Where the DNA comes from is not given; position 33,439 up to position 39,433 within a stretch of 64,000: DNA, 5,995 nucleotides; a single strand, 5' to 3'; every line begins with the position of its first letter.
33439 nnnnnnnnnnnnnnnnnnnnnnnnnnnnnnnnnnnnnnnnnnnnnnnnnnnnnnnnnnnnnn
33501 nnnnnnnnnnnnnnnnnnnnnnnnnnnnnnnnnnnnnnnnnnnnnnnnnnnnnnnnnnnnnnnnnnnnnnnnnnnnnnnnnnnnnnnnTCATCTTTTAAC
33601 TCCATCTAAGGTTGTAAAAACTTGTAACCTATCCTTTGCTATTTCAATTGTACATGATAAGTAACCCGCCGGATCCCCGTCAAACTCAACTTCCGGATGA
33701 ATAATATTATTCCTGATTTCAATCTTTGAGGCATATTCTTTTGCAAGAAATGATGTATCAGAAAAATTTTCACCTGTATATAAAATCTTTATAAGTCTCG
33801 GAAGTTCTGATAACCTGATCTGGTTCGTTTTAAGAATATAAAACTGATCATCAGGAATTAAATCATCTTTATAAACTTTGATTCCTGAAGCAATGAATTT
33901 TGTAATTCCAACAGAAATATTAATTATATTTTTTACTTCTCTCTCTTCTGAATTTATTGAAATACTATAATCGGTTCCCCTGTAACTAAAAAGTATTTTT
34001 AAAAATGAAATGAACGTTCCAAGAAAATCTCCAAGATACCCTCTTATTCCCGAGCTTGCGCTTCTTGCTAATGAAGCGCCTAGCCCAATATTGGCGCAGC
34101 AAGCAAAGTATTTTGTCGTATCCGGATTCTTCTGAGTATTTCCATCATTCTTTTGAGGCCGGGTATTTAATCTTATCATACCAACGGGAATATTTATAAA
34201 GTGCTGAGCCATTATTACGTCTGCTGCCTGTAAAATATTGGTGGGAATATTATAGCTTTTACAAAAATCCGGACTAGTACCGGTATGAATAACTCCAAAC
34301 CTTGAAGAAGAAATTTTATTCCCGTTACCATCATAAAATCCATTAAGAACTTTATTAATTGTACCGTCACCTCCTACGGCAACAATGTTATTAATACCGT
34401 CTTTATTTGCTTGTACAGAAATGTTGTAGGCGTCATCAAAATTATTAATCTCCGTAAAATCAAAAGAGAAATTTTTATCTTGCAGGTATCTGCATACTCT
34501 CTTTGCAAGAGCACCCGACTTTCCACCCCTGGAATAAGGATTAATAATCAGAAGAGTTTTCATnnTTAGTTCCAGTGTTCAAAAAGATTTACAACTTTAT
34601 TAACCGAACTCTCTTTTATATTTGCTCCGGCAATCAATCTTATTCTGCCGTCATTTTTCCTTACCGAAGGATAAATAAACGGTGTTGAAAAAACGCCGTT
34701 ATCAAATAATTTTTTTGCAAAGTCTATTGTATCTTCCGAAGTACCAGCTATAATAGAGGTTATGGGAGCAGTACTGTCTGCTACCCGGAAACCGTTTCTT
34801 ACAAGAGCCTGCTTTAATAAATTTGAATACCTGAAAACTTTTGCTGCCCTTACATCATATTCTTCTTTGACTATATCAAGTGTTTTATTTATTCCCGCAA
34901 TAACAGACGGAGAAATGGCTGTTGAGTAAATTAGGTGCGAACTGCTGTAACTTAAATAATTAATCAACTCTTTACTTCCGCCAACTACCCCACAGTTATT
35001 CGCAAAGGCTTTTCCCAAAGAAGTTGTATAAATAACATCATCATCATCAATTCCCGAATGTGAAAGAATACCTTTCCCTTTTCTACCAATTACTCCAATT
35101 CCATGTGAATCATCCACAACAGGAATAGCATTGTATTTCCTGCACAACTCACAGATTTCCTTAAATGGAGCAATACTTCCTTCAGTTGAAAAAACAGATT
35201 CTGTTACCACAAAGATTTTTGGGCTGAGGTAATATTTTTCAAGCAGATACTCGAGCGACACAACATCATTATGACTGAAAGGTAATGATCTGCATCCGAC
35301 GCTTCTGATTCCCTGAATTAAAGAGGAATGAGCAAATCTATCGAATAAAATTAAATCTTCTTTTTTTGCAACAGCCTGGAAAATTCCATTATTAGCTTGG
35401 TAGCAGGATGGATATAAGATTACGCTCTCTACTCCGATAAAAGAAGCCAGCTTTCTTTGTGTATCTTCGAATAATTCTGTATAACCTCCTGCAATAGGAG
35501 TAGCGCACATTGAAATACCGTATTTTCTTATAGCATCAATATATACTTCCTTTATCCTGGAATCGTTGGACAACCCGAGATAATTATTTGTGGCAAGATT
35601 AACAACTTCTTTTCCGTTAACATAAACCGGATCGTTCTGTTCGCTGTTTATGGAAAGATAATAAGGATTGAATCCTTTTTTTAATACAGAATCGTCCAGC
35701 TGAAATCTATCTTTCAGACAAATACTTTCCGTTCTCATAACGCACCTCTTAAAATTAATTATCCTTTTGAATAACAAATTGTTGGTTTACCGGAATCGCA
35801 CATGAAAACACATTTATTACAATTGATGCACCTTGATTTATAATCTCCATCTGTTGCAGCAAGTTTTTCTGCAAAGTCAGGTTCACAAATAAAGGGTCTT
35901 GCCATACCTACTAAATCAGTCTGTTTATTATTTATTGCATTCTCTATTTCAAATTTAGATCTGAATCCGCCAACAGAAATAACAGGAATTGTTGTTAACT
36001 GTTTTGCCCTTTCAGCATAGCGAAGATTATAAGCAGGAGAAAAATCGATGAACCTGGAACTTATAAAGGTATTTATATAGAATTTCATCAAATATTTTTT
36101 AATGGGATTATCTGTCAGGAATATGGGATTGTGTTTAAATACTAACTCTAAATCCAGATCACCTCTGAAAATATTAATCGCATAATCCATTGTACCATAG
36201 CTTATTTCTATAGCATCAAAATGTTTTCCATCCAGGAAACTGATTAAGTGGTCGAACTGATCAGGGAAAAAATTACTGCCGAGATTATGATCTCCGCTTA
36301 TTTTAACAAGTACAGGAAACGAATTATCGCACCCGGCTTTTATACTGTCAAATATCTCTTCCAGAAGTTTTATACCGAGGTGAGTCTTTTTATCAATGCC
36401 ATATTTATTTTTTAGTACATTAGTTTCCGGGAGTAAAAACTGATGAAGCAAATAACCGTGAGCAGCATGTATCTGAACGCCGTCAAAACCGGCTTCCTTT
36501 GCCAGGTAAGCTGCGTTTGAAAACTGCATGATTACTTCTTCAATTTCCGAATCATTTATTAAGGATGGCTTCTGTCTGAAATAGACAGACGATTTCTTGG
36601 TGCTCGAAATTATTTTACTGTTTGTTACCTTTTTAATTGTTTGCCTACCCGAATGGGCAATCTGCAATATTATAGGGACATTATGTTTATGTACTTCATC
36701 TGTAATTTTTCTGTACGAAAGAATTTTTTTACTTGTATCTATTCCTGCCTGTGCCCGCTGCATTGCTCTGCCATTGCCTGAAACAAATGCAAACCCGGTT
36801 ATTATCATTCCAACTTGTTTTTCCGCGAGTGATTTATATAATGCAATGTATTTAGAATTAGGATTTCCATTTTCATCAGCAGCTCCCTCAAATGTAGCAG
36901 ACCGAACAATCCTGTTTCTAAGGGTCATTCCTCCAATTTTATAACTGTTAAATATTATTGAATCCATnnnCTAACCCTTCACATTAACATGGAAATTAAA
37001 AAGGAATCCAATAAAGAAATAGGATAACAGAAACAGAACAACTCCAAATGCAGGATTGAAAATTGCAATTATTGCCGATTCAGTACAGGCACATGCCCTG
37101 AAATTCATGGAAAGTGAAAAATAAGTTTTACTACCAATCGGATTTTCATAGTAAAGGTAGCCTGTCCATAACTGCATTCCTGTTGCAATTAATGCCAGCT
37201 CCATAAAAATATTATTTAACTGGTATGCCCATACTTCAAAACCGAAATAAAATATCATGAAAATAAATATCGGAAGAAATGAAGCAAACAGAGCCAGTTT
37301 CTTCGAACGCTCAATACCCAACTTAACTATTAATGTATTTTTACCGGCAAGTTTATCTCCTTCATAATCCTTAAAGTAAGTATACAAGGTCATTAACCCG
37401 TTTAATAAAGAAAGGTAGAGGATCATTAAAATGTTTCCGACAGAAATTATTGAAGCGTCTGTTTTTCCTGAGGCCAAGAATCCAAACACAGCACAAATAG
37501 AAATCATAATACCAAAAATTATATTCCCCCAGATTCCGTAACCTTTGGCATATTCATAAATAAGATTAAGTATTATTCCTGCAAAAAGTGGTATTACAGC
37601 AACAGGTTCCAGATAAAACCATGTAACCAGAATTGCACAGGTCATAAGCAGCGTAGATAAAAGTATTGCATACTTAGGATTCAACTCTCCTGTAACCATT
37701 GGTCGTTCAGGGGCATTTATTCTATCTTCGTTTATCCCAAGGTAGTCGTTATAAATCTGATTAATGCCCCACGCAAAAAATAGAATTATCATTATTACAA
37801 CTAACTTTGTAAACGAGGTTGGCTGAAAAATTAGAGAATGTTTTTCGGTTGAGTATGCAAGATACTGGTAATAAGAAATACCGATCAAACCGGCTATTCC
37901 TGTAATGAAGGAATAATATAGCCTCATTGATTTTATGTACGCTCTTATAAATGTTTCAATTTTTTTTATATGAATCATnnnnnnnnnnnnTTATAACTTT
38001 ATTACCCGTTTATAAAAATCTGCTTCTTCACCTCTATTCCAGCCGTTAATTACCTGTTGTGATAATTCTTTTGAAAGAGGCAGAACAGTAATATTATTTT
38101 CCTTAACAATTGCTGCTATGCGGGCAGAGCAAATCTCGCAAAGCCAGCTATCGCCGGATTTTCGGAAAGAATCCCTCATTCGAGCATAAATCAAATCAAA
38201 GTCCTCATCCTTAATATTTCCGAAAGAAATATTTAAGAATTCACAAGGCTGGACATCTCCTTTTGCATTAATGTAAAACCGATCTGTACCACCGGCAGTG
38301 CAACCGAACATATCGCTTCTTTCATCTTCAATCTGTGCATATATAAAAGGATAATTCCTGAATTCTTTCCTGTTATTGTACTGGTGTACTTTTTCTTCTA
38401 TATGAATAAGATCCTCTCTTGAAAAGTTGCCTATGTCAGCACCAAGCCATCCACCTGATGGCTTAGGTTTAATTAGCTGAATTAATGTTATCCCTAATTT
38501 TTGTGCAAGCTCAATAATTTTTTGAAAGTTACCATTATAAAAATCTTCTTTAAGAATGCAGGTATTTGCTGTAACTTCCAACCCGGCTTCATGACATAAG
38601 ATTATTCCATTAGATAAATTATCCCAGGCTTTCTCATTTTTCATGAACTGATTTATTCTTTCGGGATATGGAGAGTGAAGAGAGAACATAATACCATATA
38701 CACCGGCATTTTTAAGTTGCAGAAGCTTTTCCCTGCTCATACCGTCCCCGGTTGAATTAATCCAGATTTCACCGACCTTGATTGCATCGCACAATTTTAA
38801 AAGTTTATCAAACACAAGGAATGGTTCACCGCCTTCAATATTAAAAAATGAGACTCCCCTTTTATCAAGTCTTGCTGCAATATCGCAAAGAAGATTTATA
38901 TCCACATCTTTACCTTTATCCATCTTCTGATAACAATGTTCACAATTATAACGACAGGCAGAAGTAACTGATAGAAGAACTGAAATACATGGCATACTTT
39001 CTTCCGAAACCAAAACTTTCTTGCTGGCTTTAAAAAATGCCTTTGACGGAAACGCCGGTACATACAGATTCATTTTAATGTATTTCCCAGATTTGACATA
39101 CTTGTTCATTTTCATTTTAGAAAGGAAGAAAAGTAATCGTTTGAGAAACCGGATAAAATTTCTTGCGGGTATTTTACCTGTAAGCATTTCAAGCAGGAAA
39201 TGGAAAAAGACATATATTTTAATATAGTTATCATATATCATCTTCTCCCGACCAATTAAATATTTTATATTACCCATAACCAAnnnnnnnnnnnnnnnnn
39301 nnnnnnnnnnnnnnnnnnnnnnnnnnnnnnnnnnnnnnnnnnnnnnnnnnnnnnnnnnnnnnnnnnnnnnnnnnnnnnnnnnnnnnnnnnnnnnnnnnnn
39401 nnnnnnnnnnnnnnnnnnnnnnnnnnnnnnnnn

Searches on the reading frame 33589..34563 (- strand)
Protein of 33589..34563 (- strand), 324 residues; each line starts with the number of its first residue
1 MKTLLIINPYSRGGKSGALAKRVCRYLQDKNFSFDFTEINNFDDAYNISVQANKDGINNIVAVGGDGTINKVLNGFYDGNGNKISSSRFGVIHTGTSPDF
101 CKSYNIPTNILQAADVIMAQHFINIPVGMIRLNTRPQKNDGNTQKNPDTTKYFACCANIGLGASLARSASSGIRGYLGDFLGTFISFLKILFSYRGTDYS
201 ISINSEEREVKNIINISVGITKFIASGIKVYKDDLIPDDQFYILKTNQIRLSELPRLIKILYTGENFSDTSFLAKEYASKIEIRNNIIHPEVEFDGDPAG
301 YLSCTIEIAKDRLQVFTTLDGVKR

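Call 72: search_protein_families(library=pfam, proteins=[window:33589-34563:-], max_evalue=0.00001)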
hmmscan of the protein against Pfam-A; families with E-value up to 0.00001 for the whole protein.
window:33589-34563:- (324 aa): 1 family
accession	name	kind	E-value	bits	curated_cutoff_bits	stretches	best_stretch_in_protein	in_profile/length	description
PF00781.29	DAGK_cat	-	2.4e-22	79.3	23.6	1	3-129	2-124/125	Diacylglycerol kinase catalytic domain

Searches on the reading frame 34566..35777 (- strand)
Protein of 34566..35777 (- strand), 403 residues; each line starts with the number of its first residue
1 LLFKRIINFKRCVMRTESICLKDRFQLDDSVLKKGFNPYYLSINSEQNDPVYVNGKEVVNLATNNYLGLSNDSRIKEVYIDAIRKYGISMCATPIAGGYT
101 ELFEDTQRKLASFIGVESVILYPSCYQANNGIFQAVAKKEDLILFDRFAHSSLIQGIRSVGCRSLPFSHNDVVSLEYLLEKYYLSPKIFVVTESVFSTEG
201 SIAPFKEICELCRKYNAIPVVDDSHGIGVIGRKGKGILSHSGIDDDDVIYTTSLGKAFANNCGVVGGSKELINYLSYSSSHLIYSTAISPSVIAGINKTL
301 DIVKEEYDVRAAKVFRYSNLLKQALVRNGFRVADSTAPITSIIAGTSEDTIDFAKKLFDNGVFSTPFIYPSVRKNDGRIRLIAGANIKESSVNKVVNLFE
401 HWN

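Call 72: search_protein_families(library=pfam, proteins=[window:34566-35777:-], max_evalue=0.00001)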
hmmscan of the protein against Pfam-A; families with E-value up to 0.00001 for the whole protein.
window:34566-35777:- (403 aa): 1 family
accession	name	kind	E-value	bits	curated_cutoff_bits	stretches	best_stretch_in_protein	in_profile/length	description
PF00155.27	Aminotran_1_2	-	8.6e-44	150.6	19.7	1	57-396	2-358/361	Aminotransferase class I and II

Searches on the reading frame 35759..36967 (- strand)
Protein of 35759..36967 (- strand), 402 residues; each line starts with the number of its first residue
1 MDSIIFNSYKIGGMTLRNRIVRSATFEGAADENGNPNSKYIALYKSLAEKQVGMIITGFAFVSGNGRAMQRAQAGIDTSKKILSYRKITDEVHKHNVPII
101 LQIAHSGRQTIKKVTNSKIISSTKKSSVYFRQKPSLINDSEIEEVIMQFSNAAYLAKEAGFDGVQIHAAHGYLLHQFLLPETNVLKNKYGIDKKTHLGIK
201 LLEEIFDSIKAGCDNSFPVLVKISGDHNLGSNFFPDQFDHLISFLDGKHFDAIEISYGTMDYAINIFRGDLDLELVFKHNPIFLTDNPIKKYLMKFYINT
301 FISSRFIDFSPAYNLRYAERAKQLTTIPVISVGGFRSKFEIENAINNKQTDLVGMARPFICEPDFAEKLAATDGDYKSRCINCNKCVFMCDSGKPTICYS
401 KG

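Call 72: search_protein_families(library=pfam, proteins=[window:35759-36967:-], max_evalue=0.00001)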
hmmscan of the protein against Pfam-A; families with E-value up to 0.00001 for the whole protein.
window:35759-36967:- (402 aa): 1 family
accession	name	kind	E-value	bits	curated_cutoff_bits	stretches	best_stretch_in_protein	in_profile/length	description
PF00724.26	Oxidored_FMN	-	2.3e-49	169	27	2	5-227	2-229/342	NADH:flavin oxidoreductase / NADH oxidase family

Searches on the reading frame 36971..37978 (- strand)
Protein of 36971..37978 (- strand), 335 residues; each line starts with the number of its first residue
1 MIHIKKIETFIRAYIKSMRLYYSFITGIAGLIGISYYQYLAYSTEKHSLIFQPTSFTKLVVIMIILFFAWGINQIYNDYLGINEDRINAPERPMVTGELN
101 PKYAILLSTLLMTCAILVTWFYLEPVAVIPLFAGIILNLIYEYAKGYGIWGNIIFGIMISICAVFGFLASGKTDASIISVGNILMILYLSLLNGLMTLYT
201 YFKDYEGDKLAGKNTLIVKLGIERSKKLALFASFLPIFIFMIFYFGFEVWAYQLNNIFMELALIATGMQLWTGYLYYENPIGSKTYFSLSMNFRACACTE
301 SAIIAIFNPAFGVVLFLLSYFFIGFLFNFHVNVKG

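Call 72: search_protein_families(library=pfam, proteins=[window:36971-37978:-], max_evalue=0.00001)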
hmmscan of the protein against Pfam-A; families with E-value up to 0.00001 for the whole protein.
window:36971-37978:- (335 aa): 1 family
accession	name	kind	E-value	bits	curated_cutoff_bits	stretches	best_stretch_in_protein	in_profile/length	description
PF01040.23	UbiA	-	1.6e-27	96.9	34.2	1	54-260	17-222/250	UbiA prenyltransferase family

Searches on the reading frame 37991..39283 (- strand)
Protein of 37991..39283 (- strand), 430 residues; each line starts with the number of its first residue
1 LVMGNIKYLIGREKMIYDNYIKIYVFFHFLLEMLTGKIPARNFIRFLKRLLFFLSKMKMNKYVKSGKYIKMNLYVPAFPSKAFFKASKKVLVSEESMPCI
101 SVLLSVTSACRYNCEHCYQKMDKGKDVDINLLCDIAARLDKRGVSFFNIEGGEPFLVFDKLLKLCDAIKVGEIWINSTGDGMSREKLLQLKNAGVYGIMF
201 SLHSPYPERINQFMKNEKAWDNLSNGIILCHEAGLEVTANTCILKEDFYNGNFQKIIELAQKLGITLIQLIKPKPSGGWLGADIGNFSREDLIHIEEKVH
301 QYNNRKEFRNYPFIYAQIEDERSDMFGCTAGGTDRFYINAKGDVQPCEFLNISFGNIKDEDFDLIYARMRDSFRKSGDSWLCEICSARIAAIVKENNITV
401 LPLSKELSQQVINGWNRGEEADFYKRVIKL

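Call 72: search_protein_families(library=pfam, proteins=[window:37991-39283:-], max_evalue=0.00001)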
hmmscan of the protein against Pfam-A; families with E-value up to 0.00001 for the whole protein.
window:37991-39283:- (430 aa): 3 families
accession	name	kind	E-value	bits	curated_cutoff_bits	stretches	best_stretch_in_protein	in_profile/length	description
PF04055.27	Radical_SAM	-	1.2e-14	55.2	29.5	1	105-245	2-152/166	Radical SAM superfamily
PF13186.11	SPASM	-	2.3e-07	31.4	21.5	1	328-385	1-63/67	Iron-sulfur cluster-binding domain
PF13353.11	Fer4_12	-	2.4e-06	28.3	22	1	107-170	12-79/137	4Fe-4S single cluster domain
